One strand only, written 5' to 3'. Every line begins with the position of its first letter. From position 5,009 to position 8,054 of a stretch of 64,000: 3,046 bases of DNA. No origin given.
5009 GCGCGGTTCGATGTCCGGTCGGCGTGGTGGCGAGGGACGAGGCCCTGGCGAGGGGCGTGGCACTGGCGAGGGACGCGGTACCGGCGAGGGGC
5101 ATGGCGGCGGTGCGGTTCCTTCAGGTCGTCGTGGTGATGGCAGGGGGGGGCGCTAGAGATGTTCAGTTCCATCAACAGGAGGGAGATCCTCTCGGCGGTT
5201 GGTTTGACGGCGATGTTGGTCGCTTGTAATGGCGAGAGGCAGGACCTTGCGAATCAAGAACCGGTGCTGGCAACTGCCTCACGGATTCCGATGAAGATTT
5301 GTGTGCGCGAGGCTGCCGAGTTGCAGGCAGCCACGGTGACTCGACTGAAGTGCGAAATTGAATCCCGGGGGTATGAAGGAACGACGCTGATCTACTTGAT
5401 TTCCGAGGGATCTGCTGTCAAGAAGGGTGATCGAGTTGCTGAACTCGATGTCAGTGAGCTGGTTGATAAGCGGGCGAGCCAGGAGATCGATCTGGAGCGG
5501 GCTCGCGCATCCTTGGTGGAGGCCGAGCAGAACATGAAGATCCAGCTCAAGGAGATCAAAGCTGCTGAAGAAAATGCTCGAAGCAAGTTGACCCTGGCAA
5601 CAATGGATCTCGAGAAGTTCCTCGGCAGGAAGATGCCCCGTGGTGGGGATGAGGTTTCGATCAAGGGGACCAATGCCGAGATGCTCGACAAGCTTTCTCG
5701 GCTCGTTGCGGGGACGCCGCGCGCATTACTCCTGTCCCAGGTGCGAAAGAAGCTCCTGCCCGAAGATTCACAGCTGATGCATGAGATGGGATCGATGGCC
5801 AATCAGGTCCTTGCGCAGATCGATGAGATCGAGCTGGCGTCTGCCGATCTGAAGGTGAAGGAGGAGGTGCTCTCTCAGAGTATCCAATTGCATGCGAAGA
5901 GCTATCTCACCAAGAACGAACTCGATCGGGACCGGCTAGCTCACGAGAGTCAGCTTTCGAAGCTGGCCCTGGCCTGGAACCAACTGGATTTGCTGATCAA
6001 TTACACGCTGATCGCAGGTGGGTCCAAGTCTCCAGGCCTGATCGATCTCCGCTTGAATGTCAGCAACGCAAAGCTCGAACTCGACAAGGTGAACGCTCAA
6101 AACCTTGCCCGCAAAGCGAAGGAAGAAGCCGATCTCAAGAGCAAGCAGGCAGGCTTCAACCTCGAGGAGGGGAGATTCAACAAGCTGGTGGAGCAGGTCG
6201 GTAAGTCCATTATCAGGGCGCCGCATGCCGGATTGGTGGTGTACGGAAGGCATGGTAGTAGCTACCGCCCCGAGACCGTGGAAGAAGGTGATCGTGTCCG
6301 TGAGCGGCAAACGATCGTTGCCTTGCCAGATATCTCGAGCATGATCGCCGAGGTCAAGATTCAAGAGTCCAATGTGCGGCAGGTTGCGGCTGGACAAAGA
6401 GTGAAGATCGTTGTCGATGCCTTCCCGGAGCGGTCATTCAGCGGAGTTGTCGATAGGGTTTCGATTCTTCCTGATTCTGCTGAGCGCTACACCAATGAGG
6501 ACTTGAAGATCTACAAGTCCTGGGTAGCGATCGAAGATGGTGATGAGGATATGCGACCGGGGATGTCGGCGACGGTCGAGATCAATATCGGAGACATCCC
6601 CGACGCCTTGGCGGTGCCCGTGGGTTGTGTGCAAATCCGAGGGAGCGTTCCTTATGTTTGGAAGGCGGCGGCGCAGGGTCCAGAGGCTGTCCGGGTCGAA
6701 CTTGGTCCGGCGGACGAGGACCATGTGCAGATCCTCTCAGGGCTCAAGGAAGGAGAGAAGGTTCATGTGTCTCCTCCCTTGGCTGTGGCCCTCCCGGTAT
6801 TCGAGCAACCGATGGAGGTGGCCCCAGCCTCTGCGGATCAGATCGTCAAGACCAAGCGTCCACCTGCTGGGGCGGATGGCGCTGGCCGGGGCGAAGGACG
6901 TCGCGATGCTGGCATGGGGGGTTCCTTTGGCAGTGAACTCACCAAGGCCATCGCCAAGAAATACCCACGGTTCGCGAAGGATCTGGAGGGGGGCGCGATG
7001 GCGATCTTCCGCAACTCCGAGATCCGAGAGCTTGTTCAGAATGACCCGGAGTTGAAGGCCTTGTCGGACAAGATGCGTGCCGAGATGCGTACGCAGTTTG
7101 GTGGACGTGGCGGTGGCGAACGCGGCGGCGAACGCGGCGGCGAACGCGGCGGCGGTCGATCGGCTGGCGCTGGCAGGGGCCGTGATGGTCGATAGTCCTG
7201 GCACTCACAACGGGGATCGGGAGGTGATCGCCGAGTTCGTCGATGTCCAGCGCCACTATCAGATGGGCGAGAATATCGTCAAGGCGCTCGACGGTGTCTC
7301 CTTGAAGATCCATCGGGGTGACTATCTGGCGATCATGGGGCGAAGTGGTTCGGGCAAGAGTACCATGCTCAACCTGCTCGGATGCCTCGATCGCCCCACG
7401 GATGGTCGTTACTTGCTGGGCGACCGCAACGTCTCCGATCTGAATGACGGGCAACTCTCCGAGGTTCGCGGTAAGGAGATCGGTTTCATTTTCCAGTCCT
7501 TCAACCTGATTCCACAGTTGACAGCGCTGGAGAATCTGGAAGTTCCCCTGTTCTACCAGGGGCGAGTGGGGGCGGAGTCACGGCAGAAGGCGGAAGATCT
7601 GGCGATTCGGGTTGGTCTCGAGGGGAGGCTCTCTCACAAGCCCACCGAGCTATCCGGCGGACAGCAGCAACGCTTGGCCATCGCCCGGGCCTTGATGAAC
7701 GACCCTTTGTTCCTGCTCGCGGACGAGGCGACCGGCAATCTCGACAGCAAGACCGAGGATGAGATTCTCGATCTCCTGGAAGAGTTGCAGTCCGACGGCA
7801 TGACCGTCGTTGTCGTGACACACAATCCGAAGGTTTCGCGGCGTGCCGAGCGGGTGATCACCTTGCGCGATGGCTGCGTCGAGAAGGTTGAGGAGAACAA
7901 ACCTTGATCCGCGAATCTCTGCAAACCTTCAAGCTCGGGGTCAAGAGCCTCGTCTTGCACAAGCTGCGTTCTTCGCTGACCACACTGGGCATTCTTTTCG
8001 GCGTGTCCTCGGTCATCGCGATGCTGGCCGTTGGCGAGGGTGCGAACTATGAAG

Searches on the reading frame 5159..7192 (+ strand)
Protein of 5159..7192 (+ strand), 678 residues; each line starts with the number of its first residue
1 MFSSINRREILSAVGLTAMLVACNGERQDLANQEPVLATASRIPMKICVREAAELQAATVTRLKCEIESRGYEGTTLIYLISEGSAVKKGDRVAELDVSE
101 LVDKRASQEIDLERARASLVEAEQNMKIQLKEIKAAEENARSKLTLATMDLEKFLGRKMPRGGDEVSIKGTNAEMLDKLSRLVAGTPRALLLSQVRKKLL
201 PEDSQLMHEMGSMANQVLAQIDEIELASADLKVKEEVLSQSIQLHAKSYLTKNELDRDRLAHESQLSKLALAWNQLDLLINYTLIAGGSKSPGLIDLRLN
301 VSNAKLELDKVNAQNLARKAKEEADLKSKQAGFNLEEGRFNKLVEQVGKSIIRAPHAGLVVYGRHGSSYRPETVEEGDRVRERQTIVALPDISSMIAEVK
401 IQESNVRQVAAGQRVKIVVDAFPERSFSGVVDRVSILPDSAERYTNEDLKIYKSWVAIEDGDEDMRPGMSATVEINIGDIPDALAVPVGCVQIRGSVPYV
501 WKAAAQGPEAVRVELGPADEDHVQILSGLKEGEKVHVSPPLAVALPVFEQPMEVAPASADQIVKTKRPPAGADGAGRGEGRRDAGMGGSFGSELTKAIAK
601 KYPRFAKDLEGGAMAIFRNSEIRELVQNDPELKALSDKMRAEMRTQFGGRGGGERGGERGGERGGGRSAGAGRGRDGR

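Call 43: search_protein_families(library=pfam, proteins=[window:5159-7192:+], max_evalue=0.00001)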
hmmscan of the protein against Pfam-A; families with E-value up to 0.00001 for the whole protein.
window:5159-7192:+ (678 aa): 2 families
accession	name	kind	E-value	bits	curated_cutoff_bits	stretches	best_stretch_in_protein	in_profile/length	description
PF16576.10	HlyD_D23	-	2.7e-11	43.6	30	1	373-440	123-190/214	Barrel-sandwich domain of CusB or HlyD membrane-fusion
PF13437.12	HlyD_3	-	5.1e-09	37.3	22.2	1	373-453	14-95/106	HlyD family secretion protein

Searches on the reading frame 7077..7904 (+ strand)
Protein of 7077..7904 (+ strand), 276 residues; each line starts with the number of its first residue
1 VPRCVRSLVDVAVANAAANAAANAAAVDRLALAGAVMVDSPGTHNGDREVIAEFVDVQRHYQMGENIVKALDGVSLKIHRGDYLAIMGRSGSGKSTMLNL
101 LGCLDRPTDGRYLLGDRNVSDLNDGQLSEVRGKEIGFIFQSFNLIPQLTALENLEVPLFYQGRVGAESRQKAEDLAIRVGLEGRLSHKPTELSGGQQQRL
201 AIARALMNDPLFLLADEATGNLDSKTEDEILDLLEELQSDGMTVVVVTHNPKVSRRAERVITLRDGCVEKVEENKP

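Call 43: search_protein_families(library=pfam, proteins=[window:7077-7904:+], max_evalue=0.00001)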
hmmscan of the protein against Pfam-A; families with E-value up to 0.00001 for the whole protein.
window:7077-7904:+ (276 aa): 2 families
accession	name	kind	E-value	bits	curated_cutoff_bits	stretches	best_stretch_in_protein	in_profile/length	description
PF00005.33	ABC_tran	-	2.1e-32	113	25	1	71-219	1-136/137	ABC transporter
PF02463.25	SMC_N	-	2.8e-07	30.6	40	0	189-263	134-211/220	RecF/RecN/SMC N terminal domain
